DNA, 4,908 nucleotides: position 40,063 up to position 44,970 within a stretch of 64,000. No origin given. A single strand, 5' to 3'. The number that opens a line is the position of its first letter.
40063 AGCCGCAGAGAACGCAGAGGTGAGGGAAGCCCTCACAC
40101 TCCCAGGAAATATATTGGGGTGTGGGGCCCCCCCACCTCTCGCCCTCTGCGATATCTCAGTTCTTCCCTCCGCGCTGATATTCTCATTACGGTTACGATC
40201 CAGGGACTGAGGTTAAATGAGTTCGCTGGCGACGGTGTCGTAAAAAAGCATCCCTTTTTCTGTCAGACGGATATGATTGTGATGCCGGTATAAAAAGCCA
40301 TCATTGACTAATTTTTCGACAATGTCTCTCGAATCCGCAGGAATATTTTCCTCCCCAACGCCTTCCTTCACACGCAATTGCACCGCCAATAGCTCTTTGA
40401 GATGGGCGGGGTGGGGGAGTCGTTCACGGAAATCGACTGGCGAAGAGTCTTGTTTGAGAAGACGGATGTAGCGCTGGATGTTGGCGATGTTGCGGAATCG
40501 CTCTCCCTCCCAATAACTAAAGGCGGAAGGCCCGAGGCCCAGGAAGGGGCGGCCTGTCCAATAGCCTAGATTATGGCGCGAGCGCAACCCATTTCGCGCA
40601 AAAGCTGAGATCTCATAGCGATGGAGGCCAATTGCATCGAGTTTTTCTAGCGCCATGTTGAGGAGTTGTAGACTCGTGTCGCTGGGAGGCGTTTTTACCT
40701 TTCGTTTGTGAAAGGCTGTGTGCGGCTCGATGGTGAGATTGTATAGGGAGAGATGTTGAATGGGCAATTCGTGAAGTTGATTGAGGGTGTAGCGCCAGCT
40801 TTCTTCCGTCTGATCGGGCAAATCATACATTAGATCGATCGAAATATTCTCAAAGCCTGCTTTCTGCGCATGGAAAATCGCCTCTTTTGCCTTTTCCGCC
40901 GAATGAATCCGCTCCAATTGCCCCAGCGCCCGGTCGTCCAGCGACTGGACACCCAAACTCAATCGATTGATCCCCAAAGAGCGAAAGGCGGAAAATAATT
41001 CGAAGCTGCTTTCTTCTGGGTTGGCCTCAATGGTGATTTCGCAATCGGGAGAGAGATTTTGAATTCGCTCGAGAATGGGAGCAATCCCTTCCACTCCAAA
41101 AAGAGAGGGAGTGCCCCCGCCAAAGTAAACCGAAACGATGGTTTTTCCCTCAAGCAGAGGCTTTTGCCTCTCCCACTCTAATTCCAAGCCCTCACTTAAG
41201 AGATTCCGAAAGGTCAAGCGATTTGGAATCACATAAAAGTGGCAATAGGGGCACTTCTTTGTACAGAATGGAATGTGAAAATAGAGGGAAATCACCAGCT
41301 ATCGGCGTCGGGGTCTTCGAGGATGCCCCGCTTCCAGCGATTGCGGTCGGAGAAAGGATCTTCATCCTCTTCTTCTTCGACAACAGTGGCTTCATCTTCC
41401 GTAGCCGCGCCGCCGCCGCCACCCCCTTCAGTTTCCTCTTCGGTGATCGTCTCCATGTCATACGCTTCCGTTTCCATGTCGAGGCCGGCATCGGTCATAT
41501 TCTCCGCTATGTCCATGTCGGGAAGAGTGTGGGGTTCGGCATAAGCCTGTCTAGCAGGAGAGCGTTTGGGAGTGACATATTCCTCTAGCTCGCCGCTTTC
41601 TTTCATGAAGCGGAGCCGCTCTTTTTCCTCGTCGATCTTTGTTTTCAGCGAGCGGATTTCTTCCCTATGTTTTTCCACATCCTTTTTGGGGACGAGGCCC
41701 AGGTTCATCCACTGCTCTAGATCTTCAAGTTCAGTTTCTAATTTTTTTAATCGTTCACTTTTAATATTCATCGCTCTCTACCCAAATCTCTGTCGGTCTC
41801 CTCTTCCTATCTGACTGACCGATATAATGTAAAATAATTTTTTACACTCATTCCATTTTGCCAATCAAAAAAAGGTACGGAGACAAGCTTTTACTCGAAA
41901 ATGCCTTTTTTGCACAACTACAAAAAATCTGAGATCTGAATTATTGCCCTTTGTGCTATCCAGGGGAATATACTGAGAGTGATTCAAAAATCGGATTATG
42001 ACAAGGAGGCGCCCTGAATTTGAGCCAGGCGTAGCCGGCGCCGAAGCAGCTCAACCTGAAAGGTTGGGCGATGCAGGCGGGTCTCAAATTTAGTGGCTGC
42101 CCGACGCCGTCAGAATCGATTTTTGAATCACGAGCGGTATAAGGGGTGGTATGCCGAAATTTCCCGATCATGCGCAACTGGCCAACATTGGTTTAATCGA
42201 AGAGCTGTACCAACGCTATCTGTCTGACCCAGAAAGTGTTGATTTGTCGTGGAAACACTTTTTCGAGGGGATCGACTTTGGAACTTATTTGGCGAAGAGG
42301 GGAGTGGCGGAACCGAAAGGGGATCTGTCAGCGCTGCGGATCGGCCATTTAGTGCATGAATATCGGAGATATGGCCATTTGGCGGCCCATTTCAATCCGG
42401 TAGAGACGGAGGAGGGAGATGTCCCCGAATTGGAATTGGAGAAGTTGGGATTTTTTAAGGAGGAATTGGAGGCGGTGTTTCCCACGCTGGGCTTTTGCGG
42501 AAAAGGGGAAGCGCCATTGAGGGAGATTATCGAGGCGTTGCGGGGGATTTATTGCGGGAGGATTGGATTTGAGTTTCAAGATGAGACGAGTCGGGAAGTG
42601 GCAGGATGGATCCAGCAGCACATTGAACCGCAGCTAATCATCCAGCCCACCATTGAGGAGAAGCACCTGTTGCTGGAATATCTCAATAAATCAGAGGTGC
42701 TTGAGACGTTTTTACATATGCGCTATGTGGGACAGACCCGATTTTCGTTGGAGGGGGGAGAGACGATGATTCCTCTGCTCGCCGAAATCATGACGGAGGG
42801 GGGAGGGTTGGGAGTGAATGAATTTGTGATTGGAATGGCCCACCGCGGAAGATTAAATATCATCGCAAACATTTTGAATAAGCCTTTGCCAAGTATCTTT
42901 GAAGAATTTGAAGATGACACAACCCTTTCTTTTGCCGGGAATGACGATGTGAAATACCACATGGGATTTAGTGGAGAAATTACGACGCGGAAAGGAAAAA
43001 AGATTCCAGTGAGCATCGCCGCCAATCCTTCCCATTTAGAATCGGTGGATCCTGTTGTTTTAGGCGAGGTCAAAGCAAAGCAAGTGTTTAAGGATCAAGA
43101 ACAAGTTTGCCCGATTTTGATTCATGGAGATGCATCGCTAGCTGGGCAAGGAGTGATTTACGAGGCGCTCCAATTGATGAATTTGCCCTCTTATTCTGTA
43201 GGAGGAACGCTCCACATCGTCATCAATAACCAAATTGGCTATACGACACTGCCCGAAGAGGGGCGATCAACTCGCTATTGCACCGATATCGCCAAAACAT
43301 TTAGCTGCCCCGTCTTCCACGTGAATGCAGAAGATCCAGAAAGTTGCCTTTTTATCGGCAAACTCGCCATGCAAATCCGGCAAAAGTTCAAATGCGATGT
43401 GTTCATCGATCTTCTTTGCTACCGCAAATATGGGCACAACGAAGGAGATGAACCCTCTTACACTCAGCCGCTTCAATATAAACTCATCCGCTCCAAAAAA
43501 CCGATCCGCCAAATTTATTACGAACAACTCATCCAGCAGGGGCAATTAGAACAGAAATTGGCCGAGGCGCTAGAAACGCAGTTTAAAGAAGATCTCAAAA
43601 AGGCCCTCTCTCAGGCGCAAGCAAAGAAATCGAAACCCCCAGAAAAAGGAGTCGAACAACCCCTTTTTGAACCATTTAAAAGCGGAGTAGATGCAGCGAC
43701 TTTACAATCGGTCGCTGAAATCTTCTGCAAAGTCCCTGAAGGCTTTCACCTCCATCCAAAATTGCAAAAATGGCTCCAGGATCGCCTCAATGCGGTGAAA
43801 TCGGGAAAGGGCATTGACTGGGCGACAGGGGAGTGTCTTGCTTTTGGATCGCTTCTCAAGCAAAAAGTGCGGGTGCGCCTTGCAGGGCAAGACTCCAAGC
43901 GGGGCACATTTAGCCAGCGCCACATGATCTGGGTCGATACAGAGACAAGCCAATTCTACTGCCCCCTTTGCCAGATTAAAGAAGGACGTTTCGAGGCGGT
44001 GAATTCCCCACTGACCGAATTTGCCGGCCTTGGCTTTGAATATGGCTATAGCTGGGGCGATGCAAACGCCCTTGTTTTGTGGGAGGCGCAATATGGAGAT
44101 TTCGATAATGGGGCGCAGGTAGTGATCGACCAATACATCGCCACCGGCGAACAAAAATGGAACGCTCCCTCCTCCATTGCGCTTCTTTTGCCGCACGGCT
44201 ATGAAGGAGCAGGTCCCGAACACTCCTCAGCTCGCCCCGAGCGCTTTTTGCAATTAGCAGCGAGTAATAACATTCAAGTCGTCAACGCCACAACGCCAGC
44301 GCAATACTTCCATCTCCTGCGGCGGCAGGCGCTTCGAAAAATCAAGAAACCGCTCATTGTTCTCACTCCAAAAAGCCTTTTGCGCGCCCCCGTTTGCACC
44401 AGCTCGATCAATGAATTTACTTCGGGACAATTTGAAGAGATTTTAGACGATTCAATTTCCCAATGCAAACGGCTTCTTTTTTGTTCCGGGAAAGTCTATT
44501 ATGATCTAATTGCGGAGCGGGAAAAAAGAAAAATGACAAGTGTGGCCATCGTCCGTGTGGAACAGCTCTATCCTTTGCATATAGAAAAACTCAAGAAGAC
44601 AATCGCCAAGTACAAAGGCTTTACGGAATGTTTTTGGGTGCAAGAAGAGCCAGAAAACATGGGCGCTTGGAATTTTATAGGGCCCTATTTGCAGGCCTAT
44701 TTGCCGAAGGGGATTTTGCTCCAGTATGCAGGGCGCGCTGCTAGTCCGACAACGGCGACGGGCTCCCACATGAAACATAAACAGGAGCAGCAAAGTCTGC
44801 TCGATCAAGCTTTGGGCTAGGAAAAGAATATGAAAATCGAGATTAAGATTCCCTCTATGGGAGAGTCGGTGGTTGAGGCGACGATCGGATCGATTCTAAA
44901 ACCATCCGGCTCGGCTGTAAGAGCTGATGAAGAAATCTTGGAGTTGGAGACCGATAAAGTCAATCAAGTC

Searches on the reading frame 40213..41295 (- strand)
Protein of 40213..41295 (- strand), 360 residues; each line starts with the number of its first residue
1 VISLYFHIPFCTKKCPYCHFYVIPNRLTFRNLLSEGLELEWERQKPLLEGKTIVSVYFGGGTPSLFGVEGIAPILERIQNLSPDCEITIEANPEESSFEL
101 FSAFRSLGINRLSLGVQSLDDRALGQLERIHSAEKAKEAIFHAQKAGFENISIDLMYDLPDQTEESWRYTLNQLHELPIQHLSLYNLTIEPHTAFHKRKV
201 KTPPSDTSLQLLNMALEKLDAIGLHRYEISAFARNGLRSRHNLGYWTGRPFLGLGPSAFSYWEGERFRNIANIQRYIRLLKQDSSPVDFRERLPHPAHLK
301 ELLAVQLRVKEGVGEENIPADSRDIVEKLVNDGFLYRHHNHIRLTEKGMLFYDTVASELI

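Call 11: search_protein_families(library=pfam, proteins=[window:40213-41295:-])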
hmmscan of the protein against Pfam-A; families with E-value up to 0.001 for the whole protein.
window:40213-41295:- (360 aa): 2 families
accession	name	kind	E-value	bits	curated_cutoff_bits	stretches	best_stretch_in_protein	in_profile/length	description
PF04055.27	Radical_SAM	-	7.5e-23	82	29.5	1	6-173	2-165/166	Radical SAM superfamily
PF06969.22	HemN_C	-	1.5e-05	25.4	24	1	293-351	1-67/67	HemN C-terminal domain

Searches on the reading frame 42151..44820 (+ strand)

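Call 68: search_protein_families(library=pfam, proteins=[window:42151-44820:+])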
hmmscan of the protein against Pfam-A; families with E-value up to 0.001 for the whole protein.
window:42151-44820:+ (889 aa): 4 families
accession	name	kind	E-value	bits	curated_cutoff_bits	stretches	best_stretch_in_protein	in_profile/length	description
PF16870.10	OxoGdeHyase_C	-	9.5e-45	152.5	27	1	750-888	1-151/151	2-oxoglutarate dehydrogenase C-terminal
PF00676.26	E1_dh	-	2.2e-43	148.8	22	1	223-497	23-299/300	Dehydrogenase E1 component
PF02779.29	Transket_pyr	-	5.2e-39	134.1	27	1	554-745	2-173/174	Transketolase, pyrimidine binding domain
PF16078.10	2-oxogl_dehyd_N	-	2.1e-11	43.6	27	1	11-44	7-40/41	2-oxoglutarate dehydrogenase N-terminus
